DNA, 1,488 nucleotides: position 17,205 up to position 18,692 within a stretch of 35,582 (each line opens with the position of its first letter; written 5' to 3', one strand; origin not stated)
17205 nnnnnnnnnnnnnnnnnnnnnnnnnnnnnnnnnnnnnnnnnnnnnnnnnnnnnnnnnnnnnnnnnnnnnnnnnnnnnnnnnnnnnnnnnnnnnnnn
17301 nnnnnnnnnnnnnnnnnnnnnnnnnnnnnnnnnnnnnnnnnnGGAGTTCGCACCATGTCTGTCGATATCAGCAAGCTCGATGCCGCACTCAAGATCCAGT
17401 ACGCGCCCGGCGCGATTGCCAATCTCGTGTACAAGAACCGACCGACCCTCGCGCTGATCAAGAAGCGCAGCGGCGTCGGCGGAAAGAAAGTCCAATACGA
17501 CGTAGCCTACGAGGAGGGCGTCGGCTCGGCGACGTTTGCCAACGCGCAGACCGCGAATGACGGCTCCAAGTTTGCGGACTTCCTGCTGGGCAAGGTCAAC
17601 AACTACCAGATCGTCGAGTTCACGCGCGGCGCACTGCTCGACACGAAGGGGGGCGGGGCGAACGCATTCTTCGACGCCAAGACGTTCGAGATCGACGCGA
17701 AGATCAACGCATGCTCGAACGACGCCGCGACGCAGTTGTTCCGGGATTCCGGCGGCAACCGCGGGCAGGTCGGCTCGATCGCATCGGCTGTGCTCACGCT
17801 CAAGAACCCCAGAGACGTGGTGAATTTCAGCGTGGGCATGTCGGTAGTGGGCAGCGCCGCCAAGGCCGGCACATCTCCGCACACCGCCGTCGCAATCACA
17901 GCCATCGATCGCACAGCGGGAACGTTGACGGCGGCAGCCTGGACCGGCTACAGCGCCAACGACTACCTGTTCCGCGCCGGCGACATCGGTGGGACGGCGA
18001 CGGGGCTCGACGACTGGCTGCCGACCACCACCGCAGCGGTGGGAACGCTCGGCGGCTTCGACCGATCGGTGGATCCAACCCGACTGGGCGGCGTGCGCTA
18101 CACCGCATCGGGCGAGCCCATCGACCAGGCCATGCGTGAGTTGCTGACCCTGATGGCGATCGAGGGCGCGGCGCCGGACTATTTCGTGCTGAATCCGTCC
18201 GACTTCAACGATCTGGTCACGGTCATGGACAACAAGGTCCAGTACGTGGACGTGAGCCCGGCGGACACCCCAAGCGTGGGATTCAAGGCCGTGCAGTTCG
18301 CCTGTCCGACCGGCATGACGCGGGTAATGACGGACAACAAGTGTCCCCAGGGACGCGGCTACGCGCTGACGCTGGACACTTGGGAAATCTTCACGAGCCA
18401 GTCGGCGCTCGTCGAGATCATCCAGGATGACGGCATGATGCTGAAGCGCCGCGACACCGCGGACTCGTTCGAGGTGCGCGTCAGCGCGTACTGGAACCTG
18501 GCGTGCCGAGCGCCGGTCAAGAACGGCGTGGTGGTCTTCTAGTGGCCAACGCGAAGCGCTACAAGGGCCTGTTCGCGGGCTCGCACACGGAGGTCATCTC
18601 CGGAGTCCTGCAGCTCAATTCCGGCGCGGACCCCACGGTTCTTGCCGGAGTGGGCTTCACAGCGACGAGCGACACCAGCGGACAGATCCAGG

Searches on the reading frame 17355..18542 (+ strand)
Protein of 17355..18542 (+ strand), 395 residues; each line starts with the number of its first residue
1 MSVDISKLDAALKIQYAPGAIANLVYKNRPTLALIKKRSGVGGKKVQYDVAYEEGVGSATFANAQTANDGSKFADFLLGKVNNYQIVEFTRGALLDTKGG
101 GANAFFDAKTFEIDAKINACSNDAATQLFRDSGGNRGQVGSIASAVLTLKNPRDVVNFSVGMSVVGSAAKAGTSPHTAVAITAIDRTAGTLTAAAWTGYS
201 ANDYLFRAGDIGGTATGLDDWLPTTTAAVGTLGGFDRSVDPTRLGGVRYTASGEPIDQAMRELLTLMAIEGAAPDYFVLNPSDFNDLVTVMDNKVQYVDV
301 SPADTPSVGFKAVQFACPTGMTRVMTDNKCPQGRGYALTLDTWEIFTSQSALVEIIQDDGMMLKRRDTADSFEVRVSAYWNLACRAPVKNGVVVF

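Call 55: search_protein_families(library=pfam, proteins=[window:17355-18542:+], max_evalue=0.001)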
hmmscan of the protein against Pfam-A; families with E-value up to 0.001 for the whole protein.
window:17355-18542:+ (395 aa): 0 families

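Call 79: find_related_loci(query=window:17355-18542:+, collection=viral_contigs, flank=10000)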
Query window:17355-18542:+ (395 aa) in viral_contigs; peptide patterns used: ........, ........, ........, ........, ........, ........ (x = any residue, [..] = any of these).
2 stretches matched a pattern, but none encodes a relative of the query by tblastn (E <= 1e-3).
